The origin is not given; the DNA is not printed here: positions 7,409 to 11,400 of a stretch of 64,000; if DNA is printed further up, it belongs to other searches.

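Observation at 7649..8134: TLDc domain at the C-terminus of a 2629-aa bacterial surface lipoprotein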

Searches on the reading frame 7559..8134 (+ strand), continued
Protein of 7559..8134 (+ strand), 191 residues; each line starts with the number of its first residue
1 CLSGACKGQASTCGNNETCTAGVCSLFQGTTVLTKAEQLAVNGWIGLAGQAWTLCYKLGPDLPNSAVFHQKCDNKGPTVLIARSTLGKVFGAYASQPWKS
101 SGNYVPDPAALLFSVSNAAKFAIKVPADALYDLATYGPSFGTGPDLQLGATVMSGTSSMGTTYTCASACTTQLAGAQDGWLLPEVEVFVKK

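Call 35: fold_search(model_id=the predicted structure, library=pdb)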
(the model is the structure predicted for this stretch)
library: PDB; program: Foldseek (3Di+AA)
matches with E <= 10: 304; with E <= 0.001: 15
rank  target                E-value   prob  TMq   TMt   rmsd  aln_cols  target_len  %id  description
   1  7uzg_T                8.8e-11  1.00  0.80  0.83   2.4       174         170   18  Rat Kidney V-ATPase lacking subunit H, with SidK and NCOA7B, State 1 (released 2023-11-22)
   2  8ar6_B                8.6e-10  1.00  0.77  0.78   2.2       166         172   19  Structure of Delta 57-NCOA7 in space group P41212 (released 2023-05-24)
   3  7obp_F                1.2e-09  1.00  0.75  0.82   2.8       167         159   19  Crystal structure of the human NCOA7-AS TLDc domain (released 2021-07-14)
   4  8ar9                  1.5e-09  1.00  0.77  0.83   2.6       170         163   21  Crystal to structure pipeline for ambient temperature, in situ crystallography at beamline VMXi (released 2023-05-24)
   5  7obp_B                1.8e-09  1.00  0.77  0.82   2.7       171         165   20  Crystal structure of the human NCOA7-AS TLDc domain (released 2021-07-14)
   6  7obp_A                1.8e-09  1.00  0.74  0.79   3.0       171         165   20  Crystal structure of the human NCOA7-AS TLDc domain (released 2021-07-14)
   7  8ar6_A                1.8e-09  1.00  0.75  0.77   2.9       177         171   19  Structure of Delta 57-NCOA7 in space group P41212 (released 2023-05-24)
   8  8ar6_C                2.0e-09  1.00  0.78  0.81   2.6       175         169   19  Structure of Delta 57-NCOA7 in space group P41212 (released 2023-05-24)
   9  7u8o_U                7.0e-09  1.00  0.78  0.37   3.1       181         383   19  Structure of porcine V-ATPase with mEAK7 and SidK, Rotary state 2 (released 2022-07-06)
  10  7u4t_W                2.1e-08  1.00  0.67  0.30   4.6       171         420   18  Human V-ATPase in state 2 with SidK and mEAK-7 (released 2022-08-24)
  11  4acj                  2.3e-08  1.00  0.72  0.76   3.8       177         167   17  Crystal structure of the TLDC domain of Oxidation resistance protein 2 from zebrafish (released 2012-02-08)
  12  7une_U                6.9e-08  1.00  0.77  0.34   4.3       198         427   18  The V1 region of bovine V-ATPase in complex with human mEAK7 (focused refinement) (released 2022-06-15)
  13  6r82_A                8.7e-08  1.00  0.66  0.64   4.3       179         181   16  Crystal structure of the TLDc domain of Skywalker/TBC1D24 from Drosophila melanogaster (released 2019-07-17)
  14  6r82_B                1.4e-07  1.00  0.72  0.75   3.1       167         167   17  Crystal structure of the TLDc domain of Skywalker/TBC1D24 from Drosophila melanogaster (released 2019-07-17)
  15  7fde_P                6.5e-06  1.00  0.67  0.66   4.4       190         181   14  CryoEM Structures of Reconstituted V-ATPase, Oxr1 bound V1 (released 2021-12-29)
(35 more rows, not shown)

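Call 54: find_encoding_contigs(protein=P0155, flank=5000, max_places=4)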
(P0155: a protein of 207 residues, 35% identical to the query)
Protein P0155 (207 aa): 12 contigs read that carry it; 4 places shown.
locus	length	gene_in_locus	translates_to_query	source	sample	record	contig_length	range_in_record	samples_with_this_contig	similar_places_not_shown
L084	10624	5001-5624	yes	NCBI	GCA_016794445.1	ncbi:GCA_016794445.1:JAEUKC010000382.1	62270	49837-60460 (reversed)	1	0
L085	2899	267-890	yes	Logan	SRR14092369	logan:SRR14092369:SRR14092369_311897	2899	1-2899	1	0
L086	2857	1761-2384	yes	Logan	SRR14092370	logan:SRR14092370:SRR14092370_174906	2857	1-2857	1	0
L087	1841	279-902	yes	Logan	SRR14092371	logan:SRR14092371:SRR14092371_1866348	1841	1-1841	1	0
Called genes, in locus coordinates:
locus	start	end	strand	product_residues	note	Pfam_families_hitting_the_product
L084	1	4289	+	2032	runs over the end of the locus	PF16197:KAsynt_C_assoc (weak), PF00109:ketoacyl-synt, PF07977:FabA, PF22818:ApeI-like (faint), PF07977:FabA, PF01553:Acyltransferase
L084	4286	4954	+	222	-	PF22624:AASDHPPT_N (weak), PF01648:ACPS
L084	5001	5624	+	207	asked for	PF07534:TLD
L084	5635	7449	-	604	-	-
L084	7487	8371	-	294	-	PF01145:Band_7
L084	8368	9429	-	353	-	PF01145:Band_7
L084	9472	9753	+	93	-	-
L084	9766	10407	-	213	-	-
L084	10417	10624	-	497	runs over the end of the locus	PF13084:DUF3943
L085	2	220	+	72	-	?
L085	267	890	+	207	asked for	PF07534:TLD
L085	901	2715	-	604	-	-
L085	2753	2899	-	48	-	?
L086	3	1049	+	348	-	?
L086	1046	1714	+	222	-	PF22624:AASDHPPT_N (weak), PF01648:ACPS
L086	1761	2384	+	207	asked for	PF07534:TLD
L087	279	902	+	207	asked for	PF07534:TLD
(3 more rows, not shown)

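Call 68: list_cluster_members(proteins=[P0161, P0164, P0171, P0175, P0179, P0192, P0212, P0220, P0233, P0187])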
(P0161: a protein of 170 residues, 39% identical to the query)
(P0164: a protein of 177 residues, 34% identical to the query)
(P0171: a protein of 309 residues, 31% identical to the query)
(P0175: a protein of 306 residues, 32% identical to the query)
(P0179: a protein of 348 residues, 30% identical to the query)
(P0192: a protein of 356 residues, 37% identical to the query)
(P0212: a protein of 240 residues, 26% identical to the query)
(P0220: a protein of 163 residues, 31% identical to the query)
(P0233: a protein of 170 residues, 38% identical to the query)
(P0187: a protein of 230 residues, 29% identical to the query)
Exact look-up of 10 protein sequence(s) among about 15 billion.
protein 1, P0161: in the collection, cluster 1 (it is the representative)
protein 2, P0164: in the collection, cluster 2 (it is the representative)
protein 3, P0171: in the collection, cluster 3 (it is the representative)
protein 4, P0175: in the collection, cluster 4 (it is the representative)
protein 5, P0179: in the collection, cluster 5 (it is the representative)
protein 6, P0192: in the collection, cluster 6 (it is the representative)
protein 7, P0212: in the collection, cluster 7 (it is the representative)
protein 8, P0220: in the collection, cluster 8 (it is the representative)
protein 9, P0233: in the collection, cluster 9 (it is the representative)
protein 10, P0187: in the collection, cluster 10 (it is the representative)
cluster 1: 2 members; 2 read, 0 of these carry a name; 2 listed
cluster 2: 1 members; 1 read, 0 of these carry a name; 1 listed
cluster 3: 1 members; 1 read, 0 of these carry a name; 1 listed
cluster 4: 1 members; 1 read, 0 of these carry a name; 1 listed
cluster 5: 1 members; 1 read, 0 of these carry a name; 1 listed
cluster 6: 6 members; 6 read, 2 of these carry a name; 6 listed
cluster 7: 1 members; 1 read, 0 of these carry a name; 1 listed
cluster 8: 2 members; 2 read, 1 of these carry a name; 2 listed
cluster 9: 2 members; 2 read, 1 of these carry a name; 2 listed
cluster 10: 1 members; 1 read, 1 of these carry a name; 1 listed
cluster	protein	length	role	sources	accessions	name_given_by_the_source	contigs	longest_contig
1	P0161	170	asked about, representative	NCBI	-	-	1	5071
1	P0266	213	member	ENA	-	-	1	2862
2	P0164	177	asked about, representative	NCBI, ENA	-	-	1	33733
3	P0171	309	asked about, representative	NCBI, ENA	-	-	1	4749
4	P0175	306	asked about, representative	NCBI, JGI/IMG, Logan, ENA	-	-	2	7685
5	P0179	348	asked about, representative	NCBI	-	-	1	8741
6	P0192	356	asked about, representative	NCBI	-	-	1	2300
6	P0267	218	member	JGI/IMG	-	hypothetical protein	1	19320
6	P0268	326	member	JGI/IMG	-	hypothetical protein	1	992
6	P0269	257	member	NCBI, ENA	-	-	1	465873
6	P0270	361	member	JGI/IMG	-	-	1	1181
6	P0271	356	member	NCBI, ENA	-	-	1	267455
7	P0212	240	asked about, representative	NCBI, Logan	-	-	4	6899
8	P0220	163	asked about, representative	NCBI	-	-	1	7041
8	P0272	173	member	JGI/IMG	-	hypothetical protein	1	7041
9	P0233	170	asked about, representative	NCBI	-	-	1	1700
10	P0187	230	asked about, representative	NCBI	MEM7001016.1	MAG: PEP_CTERM-anchored TLD domain-containing protein [Pseudomonadota bacterium]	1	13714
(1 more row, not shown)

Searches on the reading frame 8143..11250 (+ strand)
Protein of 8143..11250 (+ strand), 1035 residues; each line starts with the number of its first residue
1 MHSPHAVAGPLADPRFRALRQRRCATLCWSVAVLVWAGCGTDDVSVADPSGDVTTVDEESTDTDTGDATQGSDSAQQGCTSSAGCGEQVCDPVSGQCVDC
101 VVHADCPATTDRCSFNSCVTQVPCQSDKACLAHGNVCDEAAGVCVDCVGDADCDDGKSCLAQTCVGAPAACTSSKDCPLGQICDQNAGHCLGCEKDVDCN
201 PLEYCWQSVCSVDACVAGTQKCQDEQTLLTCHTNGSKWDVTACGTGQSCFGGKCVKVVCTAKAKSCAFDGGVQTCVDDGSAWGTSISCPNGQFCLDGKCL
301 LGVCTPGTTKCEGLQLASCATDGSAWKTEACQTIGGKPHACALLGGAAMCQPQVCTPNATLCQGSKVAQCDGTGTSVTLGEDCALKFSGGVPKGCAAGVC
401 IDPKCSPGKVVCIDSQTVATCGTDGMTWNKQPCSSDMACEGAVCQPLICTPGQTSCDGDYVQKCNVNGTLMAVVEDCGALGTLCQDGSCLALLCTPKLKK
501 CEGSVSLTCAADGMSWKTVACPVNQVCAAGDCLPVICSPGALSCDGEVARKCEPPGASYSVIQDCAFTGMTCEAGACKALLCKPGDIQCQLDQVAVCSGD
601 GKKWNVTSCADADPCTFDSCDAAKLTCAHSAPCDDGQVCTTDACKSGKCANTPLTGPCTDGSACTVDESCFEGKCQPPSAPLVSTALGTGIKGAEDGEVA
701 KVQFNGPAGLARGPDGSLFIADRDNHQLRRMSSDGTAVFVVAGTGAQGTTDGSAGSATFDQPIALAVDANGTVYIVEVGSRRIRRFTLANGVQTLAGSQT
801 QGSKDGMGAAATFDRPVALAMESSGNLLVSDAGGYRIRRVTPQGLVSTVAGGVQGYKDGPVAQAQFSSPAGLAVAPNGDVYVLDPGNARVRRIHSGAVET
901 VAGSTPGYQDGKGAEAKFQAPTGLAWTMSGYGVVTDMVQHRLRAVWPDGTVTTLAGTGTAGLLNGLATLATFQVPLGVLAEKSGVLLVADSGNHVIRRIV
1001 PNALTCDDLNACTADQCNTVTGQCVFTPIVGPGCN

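Call 14: search_protein_families(library=pfam, proteins=[window:8143-11250:+], max_evalue=0.001)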
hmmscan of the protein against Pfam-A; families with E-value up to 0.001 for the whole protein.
window:8143-11250:+ (1035 aa): 4 families
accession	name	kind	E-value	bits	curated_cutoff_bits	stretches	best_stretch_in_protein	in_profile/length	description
PF01436.27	NHL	-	5.4e-22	77.1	20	2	704-729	1-26/28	NHL repeat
PF25021.1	TEN_NHL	-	3.5e-17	62.9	27.1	0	858-893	321-356/357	Teneurin NHL domain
PF00526.23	Dicty_CTDC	-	9.9e-09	35.3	27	1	1005-1029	1-24/24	Dictyostelium (slime mold) repeat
PF24684.1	Vgb_lyase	-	3.4e-05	23.3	50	0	705-736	97-128/290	Virginiamycin B lyase family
